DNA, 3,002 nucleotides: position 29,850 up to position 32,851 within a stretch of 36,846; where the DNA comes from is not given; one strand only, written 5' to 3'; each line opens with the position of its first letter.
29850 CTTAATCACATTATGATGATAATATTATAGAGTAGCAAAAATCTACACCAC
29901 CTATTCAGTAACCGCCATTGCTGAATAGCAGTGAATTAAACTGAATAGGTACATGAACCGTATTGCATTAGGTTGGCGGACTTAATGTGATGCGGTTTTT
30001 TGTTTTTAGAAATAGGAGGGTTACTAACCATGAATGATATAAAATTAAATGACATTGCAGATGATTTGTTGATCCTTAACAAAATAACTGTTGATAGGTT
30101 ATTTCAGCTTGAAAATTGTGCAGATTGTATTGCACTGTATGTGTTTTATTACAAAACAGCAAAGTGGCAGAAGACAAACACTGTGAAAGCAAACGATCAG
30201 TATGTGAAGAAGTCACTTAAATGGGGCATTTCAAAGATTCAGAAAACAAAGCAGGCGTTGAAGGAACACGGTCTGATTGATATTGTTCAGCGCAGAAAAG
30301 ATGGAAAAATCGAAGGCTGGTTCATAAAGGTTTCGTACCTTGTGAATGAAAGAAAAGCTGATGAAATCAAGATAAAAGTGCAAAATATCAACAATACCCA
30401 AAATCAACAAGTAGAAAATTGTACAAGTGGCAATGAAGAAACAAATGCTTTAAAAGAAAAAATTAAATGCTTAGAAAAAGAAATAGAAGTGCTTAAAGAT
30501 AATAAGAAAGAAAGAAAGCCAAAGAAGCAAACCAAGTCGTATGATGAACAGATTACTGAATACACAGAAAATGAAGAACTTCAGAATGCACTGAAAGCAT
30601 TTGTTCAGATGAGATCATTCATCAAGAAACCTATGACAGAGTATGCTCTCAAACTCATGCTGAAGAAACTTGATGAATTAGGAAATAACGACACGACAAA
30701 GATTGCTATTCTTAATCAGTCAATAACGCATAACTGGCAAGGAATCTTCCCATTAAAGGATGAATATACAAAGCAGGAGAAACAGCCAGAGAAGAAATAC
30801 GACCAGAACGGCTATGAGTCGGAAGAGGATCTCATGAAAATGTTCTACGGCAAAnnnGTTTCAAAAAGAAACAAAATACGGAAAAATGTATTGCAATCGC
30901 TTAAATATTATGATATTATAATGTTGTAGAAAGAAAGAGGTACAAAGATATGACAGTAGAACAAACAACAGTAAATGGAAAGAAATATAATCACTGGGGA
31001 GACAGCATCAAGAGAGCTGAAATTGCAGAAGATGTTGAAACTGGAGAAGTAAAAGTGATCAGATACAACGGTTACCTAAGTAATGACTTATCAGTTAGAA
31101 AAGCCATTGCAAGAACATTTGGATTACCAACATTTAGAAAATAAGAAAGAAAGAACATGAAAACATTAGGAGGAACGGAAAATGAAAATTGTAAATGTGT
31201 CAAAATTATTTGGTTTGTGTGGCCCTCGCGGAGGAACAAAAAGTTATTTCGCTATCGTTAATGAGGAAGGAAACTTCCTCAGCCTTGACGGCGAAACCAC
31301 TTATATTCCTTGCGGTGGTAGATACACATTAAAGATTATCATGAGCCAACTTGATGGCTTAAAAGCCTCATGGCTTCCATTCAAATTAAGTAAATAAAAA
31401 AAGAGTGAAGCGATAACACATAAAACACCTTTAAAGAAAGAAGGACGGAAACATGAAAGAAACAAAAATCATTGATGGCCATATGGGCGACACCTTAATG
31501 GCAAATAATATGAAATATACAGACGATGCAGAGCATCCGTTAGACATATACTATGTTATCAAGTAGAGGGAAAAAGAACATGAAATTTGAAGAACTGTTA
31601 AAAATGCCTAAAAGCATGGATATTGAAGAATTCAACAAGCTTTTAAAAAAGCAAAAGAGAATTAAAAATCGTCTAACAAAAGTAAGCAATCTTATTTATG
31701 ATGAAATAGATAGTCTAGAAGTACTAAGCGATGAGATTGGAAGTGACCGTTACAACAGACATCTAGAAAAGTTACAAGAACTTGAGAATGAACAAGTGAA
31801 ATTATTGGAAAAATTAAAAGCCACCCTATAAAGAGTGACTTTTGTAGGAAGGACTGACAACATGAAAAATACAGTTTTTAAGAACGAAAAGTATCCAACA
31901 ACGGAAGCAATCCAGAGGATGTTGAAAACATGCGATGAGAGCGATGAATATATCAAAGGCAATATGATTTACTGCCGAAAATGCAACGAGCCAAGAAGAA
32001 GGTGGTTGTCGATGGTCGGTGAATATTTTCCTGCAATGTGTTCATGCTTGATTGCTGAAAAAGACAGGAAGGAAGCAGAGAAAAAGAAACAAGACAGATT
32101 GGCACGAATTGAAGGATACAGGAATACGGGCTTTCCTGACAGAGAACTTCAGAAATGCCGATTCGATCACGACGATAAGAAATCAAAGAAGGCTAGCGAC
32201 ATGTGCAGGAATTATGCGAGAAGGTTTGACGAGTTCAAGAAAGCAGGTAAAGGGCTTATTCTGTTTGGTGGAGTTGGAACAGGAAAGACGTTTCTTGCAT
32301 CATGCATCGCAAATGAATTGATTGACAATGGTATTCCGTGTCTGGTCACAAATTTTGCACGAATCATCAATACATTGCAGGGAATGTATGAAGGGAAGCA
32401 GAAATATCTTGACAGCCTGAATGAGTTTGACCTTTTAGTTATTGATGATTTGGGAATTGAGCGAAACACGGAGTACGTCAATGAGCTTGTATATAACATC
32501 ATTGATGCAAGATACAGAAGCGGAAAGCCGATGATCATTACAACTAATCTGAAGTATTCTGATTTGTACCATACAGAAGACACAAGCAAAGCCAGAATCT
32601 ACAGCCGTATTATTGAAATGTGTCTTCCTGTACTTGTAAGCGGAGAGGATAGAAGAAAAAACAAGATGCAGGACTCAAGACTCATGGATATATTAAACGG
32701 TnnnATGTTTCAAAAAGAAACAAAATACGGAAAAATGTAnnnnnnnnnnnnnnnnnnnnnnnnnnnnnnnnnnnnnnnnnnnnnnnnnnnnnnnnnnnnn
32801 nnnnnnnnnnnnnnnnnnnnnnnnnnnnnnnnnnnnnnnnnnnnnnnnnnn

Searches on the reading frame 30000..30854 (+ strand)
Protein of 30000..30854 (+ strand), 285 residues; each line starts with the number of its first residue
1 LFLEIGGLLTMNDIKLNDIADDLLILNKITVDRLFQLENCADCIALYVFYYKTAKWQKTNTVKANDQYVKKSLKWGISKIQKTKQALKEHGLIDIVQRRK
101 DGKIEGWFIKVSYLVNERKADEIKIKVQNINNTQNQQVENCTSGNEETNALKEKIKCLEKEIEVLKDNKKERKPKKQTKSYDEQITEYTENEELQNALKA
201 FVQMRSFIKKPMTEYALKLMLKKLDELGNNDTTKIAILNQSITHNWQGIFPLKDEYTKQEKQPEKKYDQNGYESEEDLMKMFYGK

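Call 45: search_protein_families(library=phrogs, proteins=[window:30000-30854:+], max_evalue=0.00001)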
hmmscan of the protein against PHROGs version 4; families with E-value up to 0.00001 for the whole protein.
window:30000-30854:+ (285 aa): 3 families
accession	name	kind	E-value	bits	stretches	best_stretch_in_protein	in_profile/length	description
phrog_678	-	DNA, RNA and nucleotide metabolism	4.2e-22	80.2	1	44-272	54-301/346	replication initiation O-like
phrog_34129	-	unknown function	1.4e-06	29.3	1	204-272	1-66/92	-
phrog_18589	-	unknown function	4.2e-06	27.8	1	166-271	12-120/156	-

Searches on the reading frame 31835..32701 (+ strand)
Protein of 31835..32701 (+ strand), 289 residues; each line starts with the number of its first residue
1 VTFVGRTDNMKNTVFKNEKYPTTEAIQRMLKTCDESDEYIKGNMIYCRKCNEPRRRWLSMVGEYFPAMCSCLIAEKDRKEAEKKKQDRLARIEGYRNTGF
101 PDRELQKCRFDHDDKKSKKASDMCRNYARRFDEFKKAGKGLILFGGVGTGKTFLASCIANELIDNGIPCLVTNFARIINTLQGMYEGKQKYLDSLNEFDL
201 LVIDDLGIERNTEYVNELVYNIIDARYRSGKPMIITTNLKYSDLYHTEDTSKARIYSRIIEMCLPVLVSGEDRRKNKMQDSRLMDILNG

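Call 45: search_protein_families(library=phrogs, proteins=[window:31835-32701:+], max_evalue=0.00001)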
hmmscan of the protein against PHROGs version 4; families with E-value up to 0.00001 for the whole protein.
window:31835-32701:+ (289 aa): 6 families
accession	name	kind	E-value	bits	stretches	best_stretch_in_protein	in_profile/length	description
phrog_50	-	DNA, RNA and nucleotide metabolism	5.8e-63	214.8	1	10-278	236-514/570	DnaC-like helicase loader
phrog_3277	-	DNA, RNA and nucleotide metabolism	1.4e-35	123.6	1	135-279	7-158/168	DnaC-like helicase loader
phrog_26922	-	DNA, RNA and nucleotide metabolism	3.6e-15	57.4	1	195-263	9-74/92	DnaC-like helicase loader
phrog_15321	-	unknown function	6.7e-09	36.8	1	195-277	5-91/93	-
phrog_27475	-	unknown function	6e-08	32.6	1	140-275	444-584/599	-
phrog_2376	-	other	5.5e-06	27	1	129-204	66-133/363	ATPase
